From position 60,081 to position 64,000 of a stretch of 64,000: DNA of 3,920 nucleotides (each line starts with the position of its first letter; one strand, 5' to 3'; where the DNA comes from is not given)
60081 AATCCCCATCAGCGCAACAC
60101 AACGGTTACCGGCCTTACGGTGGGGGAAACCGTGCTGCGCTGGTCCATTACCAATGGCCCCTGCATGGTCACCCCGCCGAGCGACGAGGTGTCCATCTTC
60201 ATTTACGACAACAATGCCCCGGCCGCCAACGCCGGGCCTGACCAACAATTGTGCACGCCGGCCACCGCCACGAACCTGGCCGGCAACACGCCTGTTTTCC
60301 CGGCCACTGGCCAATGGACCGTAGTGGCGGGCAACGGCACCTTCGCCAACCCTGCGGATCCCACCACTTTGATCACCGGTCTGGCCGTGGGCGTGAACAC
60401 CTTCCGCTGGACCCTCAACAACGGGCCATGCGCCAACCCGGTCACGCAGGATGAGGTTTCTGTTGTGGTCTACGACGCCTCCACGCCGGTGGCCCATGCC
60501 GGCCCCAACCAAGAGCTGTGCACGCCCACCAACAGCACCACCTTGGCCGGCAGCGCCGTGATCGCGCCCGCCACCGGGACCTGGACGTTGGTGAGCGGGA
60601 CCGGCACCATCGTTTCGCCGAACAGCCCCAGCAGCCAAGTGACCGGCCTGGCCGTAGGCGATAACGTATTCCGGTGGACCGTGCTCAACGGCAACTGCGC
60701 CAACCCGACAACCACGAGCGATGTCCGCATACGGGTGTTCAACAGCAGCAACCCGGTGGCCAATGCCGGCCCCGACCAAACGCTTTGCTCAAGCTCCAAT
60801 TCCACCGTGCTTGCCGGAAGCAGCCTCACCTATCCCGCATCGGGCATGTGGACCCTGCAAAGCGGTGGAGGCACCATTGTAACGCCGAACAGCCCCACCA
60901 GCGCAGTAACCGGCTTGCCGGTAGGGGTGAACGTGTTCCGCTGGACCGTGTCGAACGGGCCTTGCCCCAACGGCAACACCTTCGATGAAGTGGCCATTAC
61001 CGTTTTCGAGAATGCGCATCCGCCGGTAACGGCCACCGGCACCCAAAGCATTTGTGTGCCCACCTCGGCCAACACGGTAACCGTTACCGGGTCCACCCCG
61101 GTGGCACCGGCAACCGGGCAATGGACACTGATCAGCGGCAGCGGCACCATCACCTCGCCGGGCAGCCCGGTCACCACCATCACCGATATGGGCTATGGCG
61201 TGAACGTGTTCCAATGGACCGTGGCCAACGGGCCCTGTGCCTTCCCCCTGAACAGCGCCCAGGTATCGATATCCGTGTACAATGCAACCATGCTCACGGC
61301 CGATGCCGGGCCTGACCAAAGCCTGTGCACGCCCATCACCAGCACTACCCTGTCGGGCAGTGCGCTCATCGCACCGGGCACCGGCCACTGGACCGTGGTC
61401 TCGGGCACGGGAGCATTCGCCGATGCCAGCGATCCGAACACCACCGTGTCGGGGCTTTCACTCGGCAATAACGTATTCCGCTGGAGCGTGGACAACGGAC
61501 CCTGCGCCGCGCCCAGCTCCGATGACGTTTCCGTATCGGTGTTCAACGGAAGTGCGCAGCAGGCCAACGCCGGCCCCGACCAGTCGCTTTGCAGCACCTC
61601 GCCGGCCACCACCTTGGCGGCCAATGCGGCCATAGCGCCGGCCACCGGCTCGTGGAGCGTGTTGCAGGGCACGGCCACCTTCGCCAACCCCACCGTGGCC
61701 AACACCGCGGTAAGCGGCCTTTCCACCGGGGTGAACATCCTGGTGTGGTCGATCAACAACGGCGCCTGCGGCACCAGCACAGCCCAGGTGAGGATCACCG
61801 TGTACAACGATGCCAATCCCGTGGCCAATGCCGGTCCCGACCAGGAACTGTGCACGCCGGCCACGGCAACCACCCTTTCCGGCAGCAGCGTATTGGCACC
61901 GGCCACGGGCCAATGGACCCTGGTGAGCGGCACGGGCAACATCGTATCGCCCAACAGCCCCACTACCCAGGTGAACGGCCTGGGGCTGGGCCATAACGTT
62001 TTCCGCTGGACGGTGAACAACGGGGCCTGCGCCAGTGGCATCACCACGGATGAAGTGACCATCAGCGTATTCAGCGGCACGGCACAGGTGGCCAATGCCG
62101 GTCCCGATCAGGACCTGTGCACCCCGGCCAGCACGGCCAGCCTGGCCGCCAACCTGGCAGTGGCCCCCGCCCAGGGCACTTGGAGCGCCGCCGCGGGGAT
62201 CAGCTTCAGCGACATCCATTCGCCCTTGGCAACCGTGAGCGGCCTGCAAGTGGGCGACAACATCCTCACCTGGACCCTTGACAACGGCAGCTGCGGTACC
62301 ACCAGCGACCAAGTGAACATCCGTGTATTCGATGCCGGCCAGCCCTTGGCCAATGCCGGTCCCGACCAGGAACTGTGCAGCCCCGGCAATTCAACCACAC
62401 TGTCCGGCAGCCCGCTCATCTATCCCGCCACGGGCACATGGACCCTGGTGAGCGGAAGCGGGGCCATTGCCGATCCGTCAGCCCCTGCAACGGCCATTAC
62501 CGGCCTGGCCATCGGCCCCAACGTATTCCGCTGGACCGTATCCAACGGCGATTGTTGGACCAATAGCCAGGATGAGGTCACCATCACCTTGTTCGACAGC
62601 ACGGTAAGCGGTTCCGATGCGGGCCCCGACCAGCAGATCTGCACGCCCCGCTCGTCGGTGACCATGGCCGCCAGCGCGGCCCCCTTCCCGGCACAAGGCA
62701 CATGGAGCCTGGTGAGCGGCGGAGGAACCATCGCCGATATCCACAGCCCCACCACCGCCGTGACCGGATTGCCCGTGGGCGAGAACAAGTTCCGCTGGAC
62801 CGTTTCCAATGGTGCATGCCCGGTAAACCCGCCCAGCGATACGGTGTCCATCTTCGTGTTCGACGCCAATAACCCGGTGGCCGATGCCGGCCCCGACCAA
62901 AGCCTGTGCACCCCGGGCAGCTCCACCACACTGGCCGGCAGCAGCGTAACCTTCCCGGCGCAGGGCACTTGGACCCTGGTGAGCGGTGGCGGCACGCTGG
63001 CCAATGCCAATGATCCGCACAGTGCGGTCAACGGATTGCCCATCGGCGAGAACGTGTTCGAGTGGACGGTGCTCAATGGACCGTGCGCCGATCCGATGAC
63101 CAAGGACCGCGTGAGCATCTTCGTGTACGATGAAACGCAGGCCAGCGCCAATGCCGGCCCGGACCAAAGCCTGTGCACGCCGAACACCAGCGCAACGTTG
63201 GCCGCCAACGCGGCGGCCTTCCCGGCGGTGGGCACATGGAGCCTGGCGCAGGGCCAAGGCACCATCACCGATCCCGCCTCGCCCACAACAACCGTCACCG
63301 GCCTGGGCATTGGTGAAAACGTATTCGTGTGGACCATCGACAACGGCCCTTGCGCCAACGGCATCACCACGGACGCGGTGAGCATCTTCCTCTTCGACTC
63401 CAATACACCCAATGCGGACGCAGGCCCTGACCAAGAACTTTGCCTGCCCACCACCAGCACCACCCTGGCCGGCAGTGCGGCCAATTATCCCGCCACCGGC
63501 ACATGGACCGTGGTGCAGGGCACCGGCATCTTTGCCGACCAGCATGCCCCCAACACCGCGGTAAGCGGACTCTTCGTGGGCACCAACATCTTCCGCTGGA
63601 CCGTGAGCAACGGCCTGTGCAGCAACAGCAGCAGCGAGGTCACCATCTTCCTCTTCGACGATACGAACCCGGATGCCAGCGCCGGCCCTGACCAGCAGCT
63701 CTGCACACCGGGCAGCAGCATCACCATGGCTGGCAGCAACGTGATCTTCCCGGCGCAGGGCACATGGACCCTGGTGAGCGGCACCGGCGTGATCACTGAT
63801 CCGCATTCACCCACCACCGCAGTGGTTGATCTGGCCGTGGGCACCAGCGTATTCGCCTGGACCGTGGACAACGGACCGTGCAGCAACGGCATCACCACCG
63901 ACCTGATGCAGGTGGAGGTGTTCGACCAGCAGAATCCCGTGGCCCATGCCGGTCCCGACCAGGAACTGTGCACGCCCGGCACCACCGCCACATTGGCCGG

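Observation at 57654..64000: Open-ended giant ORF that the supplied ORF track does not show: a surface repeat protein of more than 2,115 aa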

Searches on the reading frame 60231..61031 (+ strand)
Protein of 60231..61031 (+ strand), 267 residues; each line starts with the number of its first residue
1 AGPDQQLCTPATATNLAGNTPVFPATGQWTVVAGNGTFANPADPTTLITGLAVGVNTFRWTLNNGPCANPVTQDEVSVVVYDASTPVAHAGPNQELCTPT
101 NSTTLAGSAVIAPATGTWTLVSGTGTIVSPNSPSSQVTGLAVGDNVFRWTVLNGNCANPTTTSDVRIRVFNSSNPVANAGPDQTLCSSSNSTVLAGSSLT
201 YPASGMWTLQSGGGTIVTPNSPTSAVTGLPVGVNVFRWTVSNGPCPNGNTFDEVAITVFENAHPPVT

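Call 55: search_solved_structures(query=window:60231-61031:+, max_evalue=0.001, show_alignments=1)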
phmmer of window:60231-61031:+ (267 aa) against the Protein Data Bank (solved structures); distinct sequences matched with E-value up to 0.001: 3.
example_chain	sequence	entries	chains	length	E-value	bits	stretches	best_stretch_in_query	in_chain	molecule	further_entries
9flp_A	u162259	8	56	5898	1.5e-106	359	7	1-248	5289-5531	The grappling hook protein A in the bacterium Aureispira sp. CCB-QB1 | The grappling hook protein A (GhpA) in the bacterium Aureispira sp. CCB-QB1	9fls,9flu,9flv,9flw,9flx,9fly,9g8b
6nz0_Z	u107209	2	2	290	9.5e-06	28.6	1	85-241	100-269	Dyslexia-associated protein KIAA0319-like protein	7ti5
2yrl_A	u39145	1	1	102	4.6e-05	26.3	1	84-175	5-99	KIAA1837 protein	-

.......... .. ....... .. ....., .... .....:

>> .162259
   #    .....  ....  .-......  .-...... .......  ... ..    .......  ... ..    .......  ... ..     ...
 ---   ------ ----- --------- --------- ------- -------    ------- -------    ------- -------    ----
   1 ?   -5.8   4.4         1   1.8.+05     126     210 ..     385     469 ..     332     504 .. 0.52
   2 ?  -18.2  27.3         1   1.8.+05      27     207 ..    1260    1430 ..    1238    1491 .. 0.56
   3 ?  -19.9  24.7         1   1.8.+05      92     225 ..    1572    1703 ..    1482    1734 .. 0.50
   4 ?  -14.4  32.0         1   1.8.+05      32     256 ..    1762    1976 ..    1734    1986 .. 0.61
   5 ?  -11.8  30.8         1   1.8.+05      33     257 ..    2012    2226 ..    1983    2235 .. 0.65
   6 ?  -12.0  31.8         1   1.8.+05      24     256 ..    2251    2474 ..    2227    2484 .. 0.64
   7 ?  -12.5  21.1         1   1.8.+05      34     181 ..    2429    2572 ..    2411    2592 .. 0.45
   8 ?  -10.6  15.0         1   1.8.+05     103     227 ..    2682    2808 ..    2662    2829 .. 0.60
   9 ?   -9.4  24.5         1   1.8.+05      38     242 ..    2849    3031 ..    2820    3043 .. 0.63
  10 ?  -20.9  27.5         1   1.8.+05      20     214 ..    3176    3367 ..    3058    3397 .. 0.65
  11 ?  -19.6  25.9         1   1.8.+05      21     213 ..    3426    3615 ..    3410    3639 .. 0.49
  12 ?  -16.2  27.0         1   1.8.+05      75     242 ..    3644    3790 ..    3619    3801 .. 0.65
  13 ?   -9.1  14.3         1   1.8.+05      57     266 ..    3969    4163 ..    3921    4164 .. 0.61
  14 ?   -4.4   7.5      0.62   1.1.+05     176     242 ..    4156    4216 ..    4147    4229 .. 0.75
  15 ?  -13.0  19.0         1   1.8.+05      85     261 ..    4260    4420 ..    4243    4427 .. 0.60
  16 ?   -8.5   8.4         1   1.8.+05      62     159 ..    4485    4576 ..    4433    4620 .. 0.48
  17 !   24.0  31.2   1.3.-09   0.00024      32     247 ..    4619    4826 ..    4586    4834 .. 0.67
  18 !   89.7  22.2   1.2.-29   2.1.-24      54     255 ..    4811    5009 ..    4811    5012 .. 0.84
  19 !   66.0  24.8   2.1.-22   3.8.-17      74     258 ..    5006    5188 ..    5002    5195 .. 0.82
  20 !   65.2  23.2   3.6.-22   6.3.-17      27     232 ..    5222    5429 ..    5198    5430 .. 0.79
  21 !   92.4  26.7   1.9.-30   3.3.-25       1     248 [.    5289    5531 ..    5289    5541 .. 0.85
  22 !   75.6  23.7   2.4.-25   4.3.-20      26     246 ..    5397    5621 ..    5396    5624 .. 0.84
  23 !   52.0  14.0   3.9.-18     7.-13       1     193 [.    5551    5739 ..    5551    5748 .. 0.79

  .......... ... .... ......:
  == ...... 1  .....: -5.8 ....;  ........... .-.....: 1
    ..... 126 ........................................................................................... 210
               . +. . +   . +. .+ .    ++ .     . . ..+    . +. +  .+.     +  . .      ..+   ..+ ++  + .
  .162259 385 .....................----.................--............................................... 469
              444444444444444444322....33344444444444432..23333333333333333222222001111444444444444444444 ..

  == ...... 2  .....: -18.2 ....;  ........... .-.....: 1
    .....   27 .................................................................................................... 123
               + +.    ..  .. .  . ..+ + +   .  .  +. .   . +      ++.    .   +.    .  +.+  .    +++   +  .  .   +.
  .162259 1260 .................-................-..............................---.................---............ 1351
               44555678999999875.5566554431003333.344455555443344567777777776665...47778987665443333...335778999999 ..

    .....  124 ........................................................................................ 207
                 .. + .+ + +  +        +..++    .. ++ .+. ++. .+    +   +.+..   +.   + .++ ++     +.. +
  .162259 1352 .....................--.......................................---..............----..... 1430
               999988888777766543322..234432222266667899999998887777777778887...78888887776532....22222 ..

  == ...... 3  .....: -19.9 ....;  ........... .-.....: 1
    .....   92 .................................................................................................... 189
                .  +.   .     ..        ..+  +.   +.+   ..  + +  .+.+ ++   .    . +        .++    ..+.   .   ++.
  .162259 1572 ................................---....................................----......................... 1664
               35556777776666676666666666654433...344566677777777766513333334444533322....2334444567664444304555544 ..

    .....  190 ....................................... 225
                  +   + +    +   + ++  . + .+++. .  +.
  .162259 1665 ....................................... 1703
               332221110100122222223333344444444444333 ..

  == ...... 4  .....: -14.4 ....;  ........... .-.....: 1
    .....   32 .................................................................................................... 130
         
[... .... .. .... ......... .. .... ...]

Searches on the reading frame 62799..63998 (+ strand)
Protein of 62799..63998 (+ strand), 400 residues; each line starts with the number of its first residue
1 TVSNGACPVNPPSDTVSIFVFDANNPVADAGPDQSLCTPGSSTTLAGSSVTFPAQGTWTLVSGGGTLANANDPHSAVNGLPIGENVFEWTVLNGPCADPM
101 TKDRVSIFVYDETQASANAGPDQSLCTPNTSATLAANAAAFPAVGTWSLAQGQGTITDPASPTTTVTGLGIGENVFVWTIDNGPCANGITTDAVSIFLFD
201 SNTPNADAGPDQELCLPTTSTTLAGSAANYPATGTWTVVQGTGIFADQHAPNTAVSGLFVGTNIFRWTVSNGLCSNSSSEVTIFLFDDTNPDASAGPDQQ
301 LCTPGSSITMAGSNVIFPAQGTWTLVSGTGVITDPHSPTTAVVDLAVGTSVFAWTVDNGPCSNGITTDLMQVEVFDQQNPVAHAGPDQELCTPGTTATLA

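Call 72: find_homologous_proteins(query=window:62799-63998:+, max_evalue=1e-50)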
Query window:62799-63998:+ (400 aa): 81 proteins with E <= 1e-50 among 8000 candidates.
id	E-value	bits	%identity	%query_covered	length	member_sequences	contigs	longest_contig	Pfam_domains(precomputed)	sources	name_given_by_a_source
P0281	5.1e-257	871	48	100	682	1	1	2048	PF22352.3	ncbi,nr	ncbi:MAG: hypothetical protein JNM91_10170, partial [Flavobacteriales bacterium]|nr:hypothetical pro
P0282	3.3e-211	720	52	100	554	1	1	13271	PF22352.3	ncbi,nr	ncbi:MAG: hypothetical protein JST98_00760, partial [Bacteroidetes bacterium]|nr:hypothetical protei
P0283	1.5e-202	691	58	100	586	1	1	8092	PF22352.3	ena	-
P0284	5.4e-172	591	57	93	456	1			PF22352.3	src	-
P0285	3.3e-163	562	50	96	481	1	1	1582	PF22352.3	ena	-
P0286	4.1e-154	532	55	96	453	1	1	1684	PF22352.3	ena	-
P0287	4.1e-153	529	54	97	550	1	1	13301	PF22352.3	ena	-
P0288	1.4e-151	523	47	100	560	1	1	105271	PF22352.3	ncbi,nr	ncbi:MAG: hypothetical protein IPJ85_15180 [Flavobacteriales bacterium]|nr:hypothetical protein [Fla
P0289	3.4e-146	506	48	98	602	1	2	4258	PF22352.3,PF13585.13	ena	-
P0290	1.1e-145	504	49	91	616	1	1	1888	PF22352.3,PF13585.13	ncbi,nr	ncbi:MAG: gliding motility-associated C-terminal domain-containing protein, partial [Flavobacteriale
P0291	1.3e-132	461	47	93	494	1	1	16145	PF22352.3,PF13585.13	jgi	jgi:gliding motility-associated-like protein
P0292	1.8e-130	454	41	84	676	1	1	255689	PF22352.3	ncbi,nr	ncbi:MAG: hypothetical protein IPJ32_12480 [Sphingobacteriaceae bacterium]|nr:hypothetical protein [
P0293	3.5e-129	450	50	90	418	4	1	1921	PF22352.3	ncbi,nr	ncbi:MAG: hypothetical protein KDC02_05610, partial [Flavobacteriales bacterium]|nr:hypothetical pro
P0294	1.9e-126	441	49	68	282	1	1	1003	PF22352.3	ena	-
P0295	3.7e-125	437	45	96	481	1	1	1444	PF22352.3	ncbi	ncbi:MAG: hypothetical protein ACPGWM_09185, partial [Flavobacteriales bacterium]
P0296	9.9e-125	435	49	94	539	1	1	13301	PF22352.3,PF13585.13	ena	-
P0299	6.8e-118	413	49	94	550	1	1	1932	PF22352.3,PF13585.13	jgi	jgi:gliding motility-associated-like protein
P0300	7.8e-114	399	48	94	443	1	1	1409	PF22352.3,PF13585.13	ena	-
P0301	1.3e-113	399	48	94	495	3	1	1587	PF22352.3,PF13585.13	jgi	jgi:gliding motility-associated-like protein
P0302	8.2e-113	396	50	87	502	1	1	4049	PF22352.3,PF13585.13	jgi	jgi:gliding motility-associated-like protein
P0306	4.4e-105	370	48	94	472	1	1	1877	PF22352.3,PF13585.13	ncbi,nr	ncbi:MAG TPA: gliding motility-associated C-terminal domain-containing protein, partial [Flavobacter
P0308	3.4e-101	358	46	73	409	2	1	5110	PF22352.3,PF13585.13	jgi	jgi:gliding motility-associated-like protein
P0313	1.6e-90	322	41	98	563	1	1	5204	PF22352.3,PF13585.13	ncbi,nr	ncbi:MAG: gliding motility-associated C-terminal domain-containing protein, partial [Flavobacteriale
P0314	2.0e-89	319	42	95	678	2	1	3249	PF22352.3,PF13585.13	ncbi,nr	ncbi:MAG TPA: gliding motility-associated C-terminal domain-containing protein, partial [Bacteroidia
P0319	1.4e-82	296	37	98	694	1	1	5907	PF22352.3,PF13585.13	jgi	-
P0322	1.5e-79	286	47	74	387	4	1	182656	PF22352.3,PF13585.13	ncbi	-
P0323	2.6e-78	282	42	79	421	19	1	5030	PF22352.3,PF13585.13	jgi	jgi:gliding motility-associated-like protein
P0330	8.8e-71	257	38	95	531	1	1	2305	PF22352.3,PF13585.13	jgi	jgi:gliding motility-associated-like protein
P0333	4.6e-67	245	48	70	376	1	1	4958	PF22352.3,PF13585.13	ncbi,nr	ncbi:MAG TPA: gliding motility-associated C-terminal domain-containing protein, partial [Flavobacter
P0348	6.7e-59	218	48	64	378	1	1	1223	PF22352.3,PF13585.13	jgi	jgi:gliding motility-associated-like protein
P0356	1.4e-52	198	45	59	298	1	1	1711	PF22352.3,PF13585.13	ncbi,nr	ncbi:MAG TPA: gliding motility-associated C-terminal domain-containing protein, partial [Flavobacter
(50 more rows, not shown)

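Call 73: find_related_loci(query=window:62799-63998:+, collection=metagenome_contigs, flank=10000)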
Query window:62799-63998:+ (400 aa) in metagenome_contigs; peptide patterns used: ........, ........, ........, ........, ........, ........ (x = any residue, [..] = any of these).
450 stretches matched a pattern; 23 encode a relative of the query (tblastn E <= 1e-3); 22 distinct loci.
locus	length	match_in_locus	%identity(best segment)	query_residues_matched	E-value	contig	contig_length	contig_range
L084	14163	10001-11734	62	1-400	4e-159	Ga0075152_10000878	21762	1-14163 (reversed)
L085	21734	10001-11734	61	1-400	1e-154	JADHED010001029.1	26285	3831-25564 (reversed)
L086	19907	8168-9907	60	1-400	3e-150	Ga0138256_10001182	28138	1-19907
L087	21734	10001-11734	61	1-399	3e-150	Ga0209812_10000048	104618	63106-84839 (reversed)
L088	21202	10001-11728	62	1-400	9e-150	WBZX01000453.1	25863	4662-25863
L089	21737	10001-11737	59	1-400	3e-149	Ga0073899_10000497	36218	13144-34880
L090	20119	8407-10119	58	1-399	3e-147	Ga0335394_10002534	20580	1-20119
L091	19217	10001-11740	56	1-400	6e-146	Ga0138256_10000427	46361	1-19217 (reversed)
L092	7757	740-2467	58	1-400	1e-145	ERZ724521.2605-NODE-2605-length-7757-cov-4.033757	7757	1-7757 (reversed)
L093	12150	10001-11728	57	1-400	4e-145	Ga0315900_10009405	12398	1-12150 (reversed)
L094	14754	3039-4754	60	1-399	1e-149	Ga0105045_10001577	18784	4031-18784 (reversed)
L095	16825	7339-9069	56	1-400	2e-140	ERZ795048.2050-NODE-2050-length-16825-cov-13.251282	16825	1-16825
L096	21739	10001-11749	67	1-400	2e-166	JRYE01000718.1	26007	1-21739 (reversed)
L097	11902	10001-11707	56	1-400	3e-136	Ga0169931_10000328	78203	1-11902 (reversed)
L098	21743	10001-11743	52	1-400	1e-131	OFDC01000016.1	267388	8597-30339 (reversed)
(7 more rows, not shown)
